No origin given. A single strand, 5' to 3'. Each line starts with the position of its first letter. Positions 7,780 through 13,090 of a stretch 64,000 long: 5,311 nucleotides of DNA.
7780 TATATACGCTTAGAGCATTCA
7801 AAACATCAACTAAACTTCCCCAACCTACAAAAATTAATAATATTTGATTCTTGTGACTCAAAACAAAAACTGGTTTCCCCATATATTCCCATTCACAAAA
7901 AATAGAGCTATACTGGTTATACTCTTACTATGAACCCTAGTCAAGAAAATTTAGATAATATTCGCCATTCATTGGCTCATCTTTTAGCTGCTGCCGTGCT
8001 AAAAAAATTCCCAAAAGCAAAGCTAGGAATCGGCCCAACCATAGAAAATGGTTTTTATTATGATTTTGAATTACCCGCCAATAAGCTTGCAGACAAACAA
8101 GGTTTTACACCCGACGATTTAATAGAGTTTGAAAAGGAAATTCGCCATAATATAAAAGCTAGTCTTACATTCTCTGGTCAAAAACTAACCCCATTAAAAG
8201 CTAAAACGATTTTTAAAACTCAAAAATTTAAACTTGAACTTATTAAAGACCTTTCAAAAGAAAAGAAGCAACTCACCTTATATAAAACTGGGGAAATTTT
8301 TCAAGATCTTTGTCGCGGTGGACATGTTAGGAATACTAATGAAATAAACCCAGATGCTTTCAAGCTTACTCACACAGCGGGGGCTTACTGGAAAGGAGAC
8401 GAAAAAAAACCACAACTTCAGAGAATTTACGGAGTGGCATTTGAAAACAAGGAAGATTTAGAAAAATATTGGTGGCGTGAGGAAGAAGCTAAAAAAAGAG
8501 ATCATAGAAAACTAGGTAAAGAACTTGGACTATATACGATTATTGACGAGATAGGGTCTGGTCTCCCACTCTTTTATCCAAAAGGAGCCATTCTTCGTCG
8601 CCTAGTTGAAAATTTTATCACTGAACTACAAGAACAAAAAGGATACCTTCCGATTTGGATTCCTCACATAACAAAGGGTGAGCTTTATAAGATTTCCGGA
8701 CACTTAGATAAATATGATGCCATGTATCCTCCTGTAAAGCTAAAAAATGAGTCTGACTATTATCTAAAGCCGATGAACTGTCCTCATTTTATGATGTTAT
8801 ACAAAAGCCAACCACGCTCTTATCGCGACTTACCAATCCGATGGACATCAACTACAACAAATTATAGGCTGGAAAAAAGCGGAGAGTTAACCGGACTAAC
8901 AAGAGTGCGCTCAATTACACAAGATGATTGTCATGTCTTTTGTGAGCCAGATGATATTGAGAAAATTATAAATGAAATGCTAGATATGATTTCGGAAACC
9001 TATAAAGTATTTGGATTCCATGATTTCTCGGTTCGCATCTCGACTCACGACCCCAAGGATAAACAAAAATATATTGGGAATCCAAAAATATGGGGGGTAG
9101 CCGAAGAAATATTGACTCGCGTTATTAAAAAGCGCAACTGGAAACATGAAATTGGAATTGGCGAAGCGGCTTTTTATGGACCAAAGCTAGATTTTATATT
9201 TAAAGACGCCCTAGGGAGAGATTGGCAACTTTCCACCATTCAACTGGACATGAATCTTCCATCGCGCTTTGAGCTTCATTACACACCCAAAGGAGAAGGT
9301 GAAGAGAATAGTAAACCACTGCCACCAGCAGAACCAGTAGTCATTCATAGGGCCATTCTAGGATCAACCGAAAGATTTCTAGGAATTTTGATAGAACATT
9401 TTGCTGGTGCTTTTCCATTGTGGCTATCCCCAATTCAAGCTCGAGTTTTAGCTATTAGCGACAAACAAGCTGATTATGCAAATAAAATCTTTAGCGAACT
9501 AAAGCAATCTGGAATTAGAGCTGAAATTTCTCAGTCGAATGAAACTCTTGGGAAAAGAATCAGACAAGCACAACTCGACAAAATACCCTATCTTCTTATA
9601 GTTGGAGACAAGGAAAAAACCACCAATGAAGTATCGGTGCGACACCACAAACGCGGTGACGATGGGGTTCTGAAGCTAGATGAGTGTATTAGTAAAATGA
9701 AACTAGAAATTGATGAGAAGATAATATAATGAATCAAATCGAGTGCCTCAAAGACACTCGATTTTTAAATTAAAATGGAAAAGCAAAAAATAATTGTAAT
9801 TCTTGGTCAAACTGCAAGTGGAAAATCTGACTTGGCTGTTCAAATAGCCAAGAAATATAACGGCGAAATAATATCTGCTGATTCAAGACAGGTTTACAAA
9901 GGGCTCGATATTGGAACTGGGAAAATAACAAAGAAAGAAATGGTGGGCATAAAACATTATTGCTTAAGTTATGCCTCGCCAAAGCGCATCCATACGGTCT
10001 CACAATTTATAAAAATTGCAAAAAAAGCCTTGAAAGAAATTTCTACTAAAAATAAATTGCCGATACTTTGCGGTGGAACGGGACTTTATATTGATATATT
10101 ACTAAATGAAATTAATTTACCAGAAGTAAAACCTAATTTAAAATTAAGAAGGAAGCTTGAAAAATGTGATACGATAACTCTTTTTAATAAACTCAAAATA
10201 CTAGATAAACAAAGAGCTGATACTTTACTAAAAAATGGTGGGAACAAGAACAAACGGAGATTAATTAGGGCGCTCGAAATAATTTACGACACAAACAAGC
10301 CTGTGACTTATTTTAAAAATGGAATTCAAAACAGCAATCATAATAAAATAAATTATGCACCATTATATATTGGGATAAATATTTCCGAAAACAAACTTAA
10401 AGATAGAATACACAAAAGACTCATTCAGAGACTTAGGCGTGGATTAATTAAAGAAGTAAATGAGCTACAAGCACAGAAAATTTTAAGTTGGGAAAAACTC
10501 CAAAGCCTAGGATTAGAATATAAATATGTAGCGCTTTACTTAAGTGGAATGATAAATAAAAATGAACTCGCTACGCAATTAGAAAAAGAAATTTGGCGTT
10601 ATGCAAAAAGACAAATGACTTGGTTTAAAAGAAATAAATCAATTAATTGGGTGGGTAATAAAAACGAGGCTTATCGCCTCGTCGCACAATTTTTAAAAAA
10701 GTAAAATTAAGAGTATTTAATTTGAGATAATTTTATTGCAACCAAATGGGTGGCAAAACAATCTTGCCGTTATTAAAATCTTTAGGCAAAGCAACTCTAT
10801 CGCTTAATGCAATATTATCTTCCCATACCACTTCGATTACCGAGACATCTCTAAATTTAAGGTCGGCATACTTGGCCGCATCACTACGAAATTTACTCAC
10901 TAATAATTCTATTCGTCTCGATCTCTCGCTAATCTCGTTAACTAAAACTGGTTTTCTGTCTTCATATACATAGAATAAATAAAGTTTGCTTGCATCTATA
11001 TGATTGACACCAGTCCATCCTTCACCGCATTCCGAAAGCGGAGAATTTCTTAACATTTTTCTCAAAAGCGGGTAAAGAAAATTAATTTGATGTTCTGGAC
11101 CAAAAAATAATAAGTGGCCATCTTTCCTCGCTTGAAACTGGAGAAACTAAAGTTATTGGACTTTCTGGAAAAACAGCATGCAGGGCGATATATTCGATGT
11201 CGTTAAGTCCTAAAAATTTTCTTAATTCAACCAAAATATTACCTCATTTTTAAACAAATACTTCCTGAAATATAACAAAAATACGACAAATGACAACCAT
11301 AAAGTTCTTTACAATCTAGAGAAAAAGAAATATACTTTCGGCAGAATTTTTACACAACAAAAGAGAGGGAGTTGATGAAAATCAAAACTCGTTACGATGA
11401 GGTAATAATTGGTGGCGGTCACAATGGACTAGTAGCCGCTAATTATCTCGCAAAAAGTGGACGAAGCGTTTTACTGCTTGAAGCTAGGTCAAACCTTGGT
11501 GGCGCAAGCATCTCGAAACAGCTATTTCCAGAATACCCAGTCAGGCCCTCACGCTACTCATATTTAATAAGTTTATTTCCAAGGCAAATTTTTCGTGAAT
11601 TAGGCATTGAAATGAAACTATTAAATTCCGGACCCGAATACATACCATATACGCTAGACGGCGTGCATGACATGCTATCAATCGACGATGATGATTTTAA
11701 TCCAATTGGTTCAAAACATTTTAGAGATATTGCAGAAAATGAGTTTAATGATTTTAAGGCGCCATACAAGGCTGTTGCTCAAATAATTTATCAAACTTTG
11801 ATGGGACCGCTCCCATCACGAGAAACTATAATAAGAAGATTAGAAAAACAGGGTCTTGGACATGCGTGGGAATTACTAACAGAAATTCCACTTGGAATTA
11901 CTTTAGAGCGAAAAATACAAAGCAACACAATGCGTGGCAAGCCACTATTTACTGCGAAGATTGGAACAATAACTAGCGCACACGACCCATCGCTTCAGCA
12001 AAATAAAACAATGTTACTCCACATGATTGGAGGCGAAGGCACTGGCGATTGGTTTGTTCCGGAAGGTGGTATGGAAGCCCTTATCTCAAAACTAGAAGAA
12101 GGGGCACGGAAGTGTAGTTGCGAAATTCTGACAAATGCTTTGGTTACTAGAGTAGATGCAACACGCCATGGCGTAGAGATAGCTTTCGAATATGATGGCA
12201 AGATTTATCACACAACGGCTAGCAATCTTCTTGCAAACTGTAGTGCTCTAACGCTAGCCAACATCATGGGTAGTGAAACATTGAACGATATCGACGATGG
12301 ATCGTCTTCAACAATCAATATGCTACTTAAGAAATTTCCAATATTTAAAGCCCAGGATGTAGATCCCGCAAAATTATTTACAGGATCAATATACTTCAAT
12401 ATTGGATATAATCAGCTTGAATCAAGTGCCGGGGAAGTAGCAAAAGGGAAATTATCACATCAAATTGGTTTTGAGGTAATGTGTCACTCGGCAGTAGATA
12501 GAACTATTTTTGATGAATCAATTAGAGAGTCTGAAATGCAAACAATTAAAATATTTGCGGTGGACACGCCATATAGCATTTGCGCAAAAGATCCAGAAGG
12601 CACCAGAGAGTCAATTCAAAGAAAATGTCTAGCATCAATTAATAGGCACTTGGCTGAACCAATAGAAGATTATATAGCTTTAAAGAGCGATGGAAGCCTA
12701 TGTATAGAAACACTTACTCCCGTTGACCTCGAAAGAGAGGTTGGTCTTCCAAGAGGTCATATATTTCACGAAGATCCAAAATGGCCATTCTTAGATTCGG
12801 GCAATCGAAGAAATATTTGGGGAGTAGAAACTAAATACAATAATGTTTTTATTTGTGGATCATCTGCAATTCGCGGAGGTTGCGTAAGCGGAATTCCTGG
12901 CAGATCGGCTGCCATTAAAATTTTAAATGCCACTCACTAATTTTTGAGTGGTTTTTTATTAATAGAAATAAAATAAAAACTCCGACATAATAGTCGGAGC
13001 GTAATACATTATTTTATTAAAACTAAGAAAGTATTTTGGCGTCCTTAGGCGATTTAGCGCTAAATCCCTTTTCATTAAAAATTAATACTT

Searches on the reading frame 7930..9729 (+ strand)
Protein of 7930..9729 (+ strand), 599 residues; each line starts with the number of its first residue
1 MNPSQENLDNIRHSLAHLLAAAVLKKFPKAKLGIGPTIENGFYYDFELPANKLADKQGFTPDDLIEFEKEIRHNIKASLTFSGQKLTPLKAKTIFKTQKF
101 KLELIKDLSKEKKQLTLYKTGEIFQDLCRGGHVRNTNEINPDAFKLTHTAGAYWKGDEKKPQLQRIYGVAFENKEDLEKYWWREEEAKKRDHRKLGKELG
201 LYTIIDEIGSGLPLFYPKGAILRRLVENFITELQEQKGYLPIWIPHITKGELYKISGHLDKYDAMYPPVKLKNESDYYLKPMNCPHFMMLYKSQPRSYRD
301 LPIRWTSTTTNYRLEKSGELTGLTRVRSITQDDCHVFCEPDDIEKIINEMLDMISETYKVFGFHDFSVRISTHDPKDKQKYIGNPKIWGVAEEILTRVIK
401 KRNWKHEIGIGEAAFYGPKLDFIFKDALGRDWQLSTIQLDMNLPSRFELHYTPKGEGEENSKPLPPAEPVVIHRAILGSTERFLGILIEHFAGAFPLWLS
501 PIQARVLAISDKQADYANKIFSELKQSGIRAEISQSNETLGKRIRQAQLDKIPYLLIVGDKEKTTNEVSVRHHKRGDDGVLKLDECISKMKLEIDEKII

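Call 13: search_protein_families(library=pfam, proteins=[window:7930-9729:+], max_evalue=0.00001)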
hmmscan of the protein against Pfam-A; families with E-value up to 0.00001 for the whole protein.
window:7930-9729:+ (599 aa): 3 families
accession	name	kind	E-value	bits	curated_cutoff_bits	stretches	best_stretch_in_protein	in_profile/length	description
PF00587.30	tRNA-synt_2b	-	5.9e-40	137.7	29.3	1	271-491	5-179/179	tRNA synthetase class II core domain (G, H, P, S and T)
PF03129.25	HGTP_anticodon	-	1.8e-20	73.3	21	1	503-591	1-92/94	Anticodon binding domain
PF07973.19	tRNA_SAD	-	8.1e-13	48.6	24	1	116-167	2-44/44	Threonyl and Alanyl tRNA synthetase second additional domain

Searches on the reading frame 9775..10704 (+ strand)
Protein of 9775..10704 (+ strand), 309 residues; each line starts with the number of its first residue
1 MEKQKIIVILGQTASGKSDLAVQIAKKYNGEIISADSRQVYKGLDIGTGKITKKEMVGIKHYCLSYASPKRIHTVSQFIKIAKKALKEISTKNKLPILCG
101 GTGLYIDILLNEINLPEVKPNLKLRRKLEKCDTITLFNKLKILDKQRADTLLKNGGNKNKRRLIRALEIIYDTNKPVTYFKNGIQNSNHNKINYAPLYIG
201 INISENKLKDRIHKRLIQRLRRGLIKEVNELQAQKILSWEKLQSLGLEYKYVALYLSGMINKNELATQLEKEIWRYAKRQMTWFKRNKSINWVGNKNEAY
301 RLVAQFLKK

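Call 48: search_protein_families(library=pfam, proteins=[window:9775-10704:+], max_evalue=0.001)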
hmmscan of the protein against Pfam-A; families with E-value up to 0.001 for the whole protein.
window:9775-10704:+ (309 aa): 2 families
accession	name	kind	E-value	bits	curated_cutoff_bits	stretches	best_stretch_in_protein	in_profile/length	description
PF01715.23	IPPT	-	7.3e-60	203.1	23.6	1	39-286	1-242/243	IPP transferase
PF01745.22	IPT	-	4.5e-08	33.2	20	1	5-64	2-61/233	Isopentenyl transferase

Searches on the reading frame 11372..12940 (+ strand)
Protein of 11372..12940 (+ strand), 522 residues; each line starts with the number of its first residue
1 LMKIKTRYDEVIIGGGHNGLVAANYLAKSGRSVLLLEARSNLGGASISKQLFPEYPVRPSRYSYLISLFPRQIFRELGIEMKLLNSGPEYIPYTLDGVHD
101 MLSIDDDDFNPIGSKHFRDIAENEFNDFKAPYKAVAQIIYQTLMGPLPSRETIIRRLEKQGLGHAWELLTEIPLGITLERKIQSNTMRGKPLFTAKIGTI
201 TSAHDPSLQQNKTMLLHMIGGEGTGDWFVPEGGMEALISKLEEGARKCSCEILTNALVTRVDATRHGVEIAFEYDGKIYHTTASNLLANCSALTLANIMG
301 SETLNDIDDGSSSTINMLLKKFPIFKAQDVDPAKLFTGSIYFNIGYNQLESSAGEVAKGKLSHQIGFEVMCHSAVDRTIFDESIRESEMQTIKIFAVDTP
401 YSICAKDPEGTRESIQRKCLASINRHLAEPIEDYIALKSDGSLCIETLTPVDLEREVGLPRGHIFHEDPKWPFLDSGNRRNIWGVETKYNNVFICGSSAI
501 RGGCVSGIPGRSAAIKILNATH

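Call 13: search_protein_families(library=pfam, proteins=[window:11372-12940:+], max_evalue=0.00001)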
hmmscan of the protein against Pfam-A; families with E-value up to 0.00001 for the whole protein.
window:11372-12940:+ (522 aa): 4 families
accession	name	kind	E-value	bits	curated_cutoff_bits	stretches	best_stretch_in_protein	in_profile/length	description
PF13450.12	NAD_binding_8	-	1.3e-10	41.8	21.9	1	12-55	1-43/68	NAD(P)-binding Rossmann-like domain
PF01593.30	Amino_oxidase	-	7.3e-09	35.8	19.8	1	19-276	3-242/443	Flavin containing amine oxidoreductase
PF01266.30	DAO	-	1.9e-07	31.4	27.9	1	11-46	3-39/353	FAD dependent oxidoreductase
PF12831.13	FAD_oxidored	-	9.1e-06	25.7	27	0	11-52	3-44/416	FAD dependent oxidoreductase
